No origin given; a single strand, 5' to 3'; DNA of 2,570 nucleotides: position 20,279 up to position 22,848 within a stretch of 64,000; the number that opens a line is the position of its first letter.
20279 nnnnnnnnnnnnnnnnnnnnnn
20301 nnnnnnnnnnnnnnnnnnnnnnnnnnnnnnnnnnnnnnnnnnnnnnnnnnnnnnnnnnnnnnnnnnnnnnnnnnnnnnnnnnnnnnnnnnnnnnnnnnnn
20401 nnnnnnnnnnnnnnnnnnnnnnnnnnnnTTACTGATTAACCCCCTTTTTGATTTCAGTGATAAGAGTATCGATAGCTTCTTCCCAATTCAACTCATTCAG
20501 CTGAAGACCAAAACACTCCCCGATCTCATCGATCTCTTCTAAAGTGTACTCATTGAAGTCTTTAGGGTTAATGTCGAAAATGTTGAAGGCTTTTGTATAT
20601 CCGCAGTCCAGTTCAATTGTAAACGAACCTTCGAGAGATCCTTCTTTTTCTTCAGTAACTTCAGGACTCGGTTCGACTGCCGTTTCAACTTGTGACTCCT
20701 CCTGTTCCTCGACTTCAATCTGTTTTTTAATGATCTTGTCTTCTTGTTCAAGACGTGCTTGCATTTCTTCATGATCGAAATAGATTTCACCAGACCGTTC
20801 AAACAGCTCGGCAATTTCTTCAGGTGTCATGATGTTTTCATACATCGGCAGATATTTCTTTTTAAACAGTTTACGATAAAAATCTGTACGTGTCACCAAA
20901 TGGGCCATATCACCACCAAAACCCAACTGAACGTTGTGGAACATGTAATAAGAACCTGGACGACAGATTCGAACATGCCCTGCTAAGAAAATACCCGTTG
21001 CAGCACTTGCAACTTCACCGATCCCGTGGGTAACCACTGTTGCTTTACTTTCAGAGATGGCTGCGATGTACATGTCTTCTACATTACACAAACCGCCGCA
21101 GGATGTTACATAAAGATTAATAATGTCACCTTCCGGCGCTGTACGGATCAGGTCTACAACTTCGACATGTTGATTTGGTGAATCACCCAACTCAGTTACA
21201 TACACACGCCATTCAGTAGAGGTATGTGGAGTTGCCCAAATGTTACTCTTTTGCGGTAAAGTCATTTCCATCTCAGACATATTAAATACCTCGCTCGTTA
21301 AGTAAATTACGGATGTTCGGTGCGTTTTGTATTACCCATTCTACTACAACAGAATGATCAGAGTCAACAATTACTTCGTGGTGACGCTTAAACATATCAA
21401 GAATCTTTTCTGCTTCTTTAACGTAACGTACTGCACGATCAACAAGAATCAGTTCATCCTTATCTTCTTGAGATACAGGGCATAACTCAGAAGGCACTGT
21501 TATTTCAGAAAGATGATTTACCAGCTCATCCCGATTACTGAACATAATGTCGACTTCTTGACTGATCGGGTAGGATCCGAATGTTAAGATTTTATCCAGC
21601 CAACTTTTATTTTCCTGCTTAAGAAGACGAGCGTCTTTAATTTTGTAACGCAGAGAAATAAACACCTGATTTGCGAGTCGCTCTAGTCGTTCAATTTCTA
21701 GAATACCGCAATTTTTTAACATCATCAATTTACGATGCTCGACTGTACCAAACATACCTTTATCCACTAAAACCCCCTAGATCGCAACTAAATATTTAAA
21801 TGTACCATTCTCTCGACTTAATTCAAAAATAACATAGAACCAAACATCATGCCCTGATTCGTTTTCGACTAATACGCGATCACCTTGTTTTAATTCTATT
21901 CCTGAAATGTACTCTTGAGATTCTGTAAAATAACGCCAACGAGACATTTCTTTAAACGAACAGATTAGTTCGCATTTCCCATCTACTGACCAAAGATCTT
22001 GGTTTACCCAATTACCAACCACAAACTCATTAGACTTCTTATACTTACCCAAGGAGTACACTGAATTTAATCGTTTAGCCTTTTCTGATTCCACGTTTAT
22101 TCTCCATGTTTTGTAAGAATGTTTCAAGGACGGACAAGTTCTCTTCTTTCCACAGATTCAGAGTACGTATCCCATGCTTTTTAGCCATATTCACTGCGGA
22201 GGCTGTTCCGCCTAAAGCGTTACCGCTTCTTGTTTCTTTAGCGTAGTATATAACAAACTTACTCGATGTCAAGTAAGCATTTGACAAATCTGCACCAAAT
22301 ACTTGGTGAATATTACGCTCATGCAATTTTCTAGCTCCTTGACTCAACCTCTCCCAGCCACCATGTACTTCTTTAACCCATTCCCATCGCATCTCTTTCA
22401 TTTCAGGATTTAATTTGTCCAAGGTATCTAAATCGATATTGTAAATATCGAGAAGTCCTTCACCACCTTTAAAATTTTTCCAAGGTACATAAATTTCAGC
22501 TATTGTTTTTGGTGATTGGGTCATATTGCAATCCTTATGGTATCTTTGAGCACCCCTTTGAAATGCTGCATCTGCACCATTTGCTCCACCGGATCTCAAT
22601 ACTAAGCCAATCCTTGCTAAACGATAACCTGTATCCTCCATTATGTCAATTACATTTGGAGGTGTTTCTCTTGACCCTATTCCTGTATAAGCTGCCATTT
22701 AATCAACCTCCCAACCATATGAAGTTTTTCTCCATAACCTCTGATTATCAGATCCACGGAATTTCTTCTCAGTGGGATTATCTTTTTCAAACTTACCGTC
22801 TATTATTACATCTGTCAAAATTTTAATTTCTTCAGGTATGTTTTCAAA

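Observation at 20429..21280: ClpP-like serine peptidase with acidic C-terminal extension encoded in the early region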

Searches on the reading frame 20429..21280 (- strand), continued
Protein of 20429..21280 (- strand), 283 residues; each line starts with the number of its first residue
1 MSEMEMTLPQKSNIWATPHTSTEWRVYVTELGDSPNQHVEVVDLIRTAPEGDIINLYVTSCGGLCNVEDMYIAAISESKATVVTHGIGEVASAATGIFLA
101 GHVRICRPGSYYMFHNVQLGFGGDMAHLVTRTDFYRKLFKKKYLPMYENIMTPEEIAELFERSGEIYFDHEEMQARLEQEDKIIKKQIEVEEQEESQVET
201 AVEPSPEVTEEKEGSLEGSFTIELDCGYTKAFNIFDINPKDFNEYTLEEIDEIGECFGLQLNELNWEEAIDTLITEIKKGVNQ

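Call 61: get_annotated_region(hit=H40, flank=5000)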
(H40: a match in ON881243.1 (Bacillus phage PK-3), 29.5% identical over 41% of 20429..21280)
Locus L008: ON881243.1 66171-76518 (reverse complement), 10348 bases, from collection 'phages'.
description: Bacillus phage PK-3, complete genome.
organism: Bacillus phage PK-3 (NCBI taxid 2961841)
taxonomy: Viruses; Duplodnaviria; Heunggongvirae; Uroviricota; Caudoviricetes
host: Bacillus sp.; source: soil; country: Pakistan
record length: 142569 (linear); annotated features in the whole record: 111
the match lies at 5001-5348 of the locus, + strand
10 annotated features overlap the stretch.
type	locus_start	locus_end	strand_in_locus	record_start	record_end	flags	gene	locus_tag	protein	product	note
CDS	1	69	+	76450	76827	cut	-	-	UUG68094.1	hypothetical protein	-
CDS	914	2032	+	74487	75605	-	-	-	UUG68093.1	hypothetical protein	-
CDS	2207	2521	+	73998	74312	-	-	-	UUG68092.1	hypothetical protein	-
CDS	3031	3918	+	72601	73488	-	-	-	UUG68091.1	thymidylate synthase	-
CDS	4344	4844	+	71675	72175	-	-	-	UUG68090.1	dihydrofolate reductase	-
CDS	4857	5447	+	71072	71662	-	-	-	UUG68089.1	ATP-dependent Clp protease proteolytic subunit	-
CDS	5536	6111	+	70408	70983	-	-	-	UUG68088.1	metal-dependent phosphohydrolase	-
CDS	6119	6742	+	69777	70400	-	-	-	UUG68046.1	hypothetical protein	-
CDS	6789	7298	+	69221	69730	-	-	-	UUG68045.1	hypothetical protein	-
CDS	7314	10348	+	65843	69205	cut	-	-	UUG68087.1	PHP domain-containing protein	-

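Call 71: search_protein_families(library=pfam, alignment_id=A6, max_evalue=0.01)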
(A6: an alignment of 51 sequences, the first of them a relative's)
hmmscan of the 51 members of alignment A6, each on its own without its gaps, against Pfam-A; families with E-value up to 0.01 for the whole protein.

A. member 1, P0001 (283 aa): 1 family
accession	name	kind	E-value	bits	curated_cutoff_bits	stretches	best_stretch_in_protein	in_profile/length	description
PF00574.28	CLP_protease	-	2.8e-07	31.1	20.2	1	52-131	47-128/182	Clp protease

B. families by the number of members that match (of 51 scanned): 10 families
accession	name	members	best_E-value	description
PF00574.28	CLP_protease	51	4e-19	Clp protease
PF25145.1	NfeD1b_N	34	3.5e-08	NfeD1b, N-terminal domain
PF01972.22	SDH_protease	24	1.5e-06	ClpP-like SDH-type serine proteinase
PF18823.6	InPase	1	6.1e-28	Inorganic Pyrophosphatase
PF08339.15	RTX_C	1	7.5e-05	RTX C-terminal domain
PF18241.6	AvrM-A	1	0.0002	Flax-rust effector AvrM-A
PF19186.5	DUF5868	1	0.0052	Family of unknown function (DUF5868)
PF24315.1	DUF7489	1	0.007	Domain of unknown function (DUF7489)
PF08496.15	Peptidase_S49_N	1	0.0083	Peptidase family S49 N-terminal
PF22216.1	Sas-6_C_CC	1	0.0099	Spindle assembly abnormal protein 6 homolog, C-terminal coiled coil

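Call 73: find_encoding_contigs(protein=P0002, flank=10000, max_places=3)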
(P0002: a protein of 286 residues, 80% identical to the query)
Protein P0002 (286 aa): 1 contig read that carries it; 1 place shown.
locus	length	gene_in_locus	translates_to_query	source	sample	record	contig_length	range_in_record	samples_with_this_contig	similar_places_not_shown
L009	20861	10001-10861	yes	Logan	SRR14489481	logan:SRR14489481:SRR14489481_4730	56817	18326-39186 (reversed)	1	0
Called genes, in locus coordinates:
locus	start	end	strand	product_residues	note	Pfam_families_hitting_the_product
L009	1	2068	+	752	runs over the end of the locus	PF03477:ATP-cone, PF00317:Ribonuc_red_lgN, PF02867:Ribonuc_red_lgC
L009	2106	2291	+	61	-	-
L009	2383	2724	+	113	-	PF20274:cREC_REC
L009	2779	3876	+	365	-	PF00268:Ribonuc_red_sm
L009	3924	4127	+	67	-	-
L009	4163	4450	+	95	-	PF00462:Glutaredoxin, PF05768:Glrx-like (weak)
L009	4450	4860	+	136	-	-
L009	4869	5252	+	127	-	PF13539:Peptidase_M15_4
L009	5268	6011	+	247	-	PF00580:UvrD-helicase (faint), PF02562:PhoH, PF13604:AAA_30 (weak), PF13245:AAA_19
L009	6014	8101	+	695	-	PF03477:ATP-cone, PF13597:NRDD, PF01228:Gly_radical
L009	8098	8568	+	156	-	PF13353:Fer4_12, PF04055:Radical_SAM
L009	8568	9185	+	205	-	-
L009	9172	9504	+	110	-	-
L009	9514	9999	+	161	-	-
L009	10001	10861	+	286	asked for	PF00574:CLP_protease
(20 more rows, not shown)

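Call 81: find_related_loci(query=A2, collection=viral_contigs, flank=10000)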
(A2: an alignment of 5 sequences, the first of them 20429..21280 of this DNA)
Query A2 (283 aa) in viral_contigs; peptide patterns used: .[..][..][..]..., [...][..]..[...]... (x = any residue, [..] = any of these).
41 stretches matched a pattern; 5 encode a relative of the query (tblastn E <= 1e-3); 5 distinct loci.
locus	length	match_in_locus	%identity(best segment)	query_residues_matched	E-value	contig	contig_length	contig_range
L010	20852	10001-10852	45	11-280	3e-78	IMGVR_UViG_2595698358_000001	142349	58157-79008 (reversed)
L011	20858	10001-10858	46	11-280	2e-76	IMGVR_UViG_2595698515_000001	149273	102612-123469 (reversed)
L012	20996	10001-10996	38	1-280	2e-71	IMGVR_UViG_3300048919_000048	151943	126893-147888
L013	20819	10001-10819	41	11-280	3e-69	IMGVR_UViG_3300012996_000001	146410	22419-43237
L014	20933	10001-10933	38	11-280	2e-66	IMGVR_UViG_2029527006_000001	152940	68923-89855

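Call 82: find_related_loci(query=P0027, collection=viral_contigs, flank=10000)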
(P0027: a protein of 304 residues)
Query P0027 (304 aa) in viral_contigs; peptide patterns used: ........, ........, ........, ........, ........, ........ (x = any residue, [..] = any of these).
19 stretches matched a pattern; 11 encode a relative of the query (tblastn E <= 1e-3); 11 distinct loci.
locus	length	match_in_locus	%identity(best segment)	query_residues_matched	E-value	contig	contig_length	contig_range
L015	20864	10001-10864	48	4-287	3e-80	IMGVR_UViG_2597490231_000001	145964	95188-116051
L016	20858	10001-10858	47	21-303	9e-79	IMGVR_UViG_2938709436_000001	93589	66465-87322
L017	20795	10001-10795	46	21-260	5e-72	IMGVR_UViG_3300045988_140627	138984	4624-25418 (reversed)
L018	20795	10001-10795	45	21-260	2e-71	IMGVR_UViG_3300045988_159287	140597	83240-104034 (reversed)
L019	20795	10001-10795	45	21-260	9e-71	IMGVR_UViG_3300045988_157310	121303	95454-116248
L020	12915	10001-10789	46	24-287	2e-70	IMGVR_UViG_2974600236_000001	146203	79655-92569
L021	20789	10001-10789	46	24-287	2e-70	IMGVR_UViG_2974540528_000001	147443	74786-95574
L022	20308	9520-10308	46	24-287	3e-70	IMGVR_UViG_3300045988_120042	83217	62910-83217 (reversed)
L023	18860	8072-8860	46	24-287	8e-70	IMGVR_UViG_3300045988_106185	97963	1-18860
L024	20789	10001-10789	46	24-287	8e-70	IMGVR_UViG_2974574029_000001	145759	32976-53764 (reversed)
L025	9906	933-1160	32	149-232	7e-5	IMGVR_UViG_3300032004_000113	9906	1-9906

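Call 83: find_related_loci(query=P0020, collection=viral_contigs, flank=10000)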
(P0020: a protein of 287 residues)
Query P0020 (287 aa) in viral_contigs; peptide patterns used: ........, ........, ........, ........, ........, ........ (x = any residue, [..] = any of these).
1 stretches matched a pattern, but none encodes a relative of the query by tblastn (E <= 1e-3).

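Call 84: find_related_loci(query=P0035, collection=viral_contigs, flank=10000)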
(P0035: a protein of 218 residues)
Query P0035 (218 aa) in viral_contigs; peptide patterns used: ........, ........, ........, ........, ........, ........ (x = any residue, [..] = any of these).
23 stretches matched a pattern; 2 encode a relative of the query (tblastn E <= 1e-3); 2 distinct loci.
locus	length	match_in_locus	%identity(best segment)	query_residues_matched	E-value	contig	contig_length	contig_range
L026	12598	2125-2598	44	29-186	2e-40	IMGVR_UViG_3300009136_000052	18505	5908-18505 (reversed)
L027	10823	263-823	37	17-200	3e-36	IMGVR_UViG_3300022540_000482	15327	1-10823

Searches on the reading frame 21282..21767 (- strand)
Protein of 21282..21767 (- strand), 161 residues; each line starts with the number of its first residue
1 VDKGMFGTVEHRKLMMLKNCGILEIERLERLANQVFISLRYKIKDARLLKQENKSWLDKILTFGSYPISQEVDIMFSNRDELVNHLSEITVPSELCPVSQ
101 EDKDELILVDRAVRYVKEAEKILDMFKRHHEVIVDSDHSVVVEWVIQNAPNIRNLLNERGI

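Call 3: search_protein_families(library=pfam, proteins=[window:21282-21767:-], max_evalue=0.1)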
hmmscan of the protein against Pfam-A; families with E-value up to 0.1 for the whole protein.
window:21282-21767:- (161 aa): 0 families

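Call 4: search_protein_families(library=phrogs, proteins=[window:21282-21767:-], max_evalue=0.01)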
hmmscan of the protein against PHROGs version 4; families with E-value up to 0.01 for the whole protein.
window:21282-21767:- (161 aa): 1 family
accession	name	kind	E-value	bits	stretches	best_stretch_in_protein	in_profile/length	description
phrog_7224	-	unknown function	2.9e-51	174.6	1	1-158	1-155/160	-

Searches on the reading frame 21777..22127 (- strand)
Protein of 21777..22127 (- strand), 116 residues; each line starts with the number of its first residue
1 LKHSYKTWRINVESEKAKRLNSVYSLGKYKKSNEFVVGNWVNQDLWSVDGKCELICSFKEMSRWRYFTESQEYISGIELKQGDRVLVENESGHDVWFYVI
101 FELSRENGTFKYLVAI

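Call 3: search_protein_families(library=pfam, proteins=[window:21777-22127:-], max_evalue=0.1)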
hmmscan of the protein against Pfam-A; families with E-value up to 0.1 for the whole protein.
window:21777-22127:- (116 aa): 0 families

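Call 4: search_protein_families(library=phrogs, proteins=[window:21777-22127:-], max_evalue=0.01)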
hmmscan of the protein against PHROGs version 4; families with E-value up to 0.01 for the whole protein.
window:21777-22127:- (116 aa): 2 families
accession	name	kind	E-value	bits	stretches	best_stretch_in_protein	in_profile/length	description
phrog_5456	-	unknown function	3e-28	99.1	1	17-116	5-102/102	-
phrog_12548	-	unknown function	0.0089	16.8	0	60-100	7-41/63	-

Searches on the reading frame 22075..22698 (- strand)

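Call 3: search_protein_families(library=pfam, proteins=[window:22075-22698:-], max_evalue=0.1)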
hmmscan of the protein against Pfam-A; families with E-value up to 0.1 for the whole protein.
window:22075-22698:- (207 aa): 2 families
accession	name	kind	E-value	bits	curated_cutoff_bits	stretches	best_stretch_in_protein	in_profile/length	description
PF02481.21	DNA_processg_A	-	0.0033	17.1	29.6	1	7-54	50-97/212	DNA recombination-mediator protein A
PF18306.6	LDcluster4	-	0.02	14.9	26.3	1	7-52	7-53/151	SLOG cluster4 family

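Call 4: search_protein_families(library=phrogs, proteins=[window:22075-22698:-], max_evalue=0.01)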
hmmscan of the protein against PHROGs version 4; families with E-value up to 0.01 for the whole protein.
window:22075-22698:- (207 aa): 1 family
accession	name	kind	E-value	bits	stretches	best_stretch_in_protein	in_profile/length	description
phrog_768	-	DNA, RNA and nucleotide metabolism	2.6e-62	210.8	1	1-204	3-188/191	DprA-like DNA recombination-mediator protein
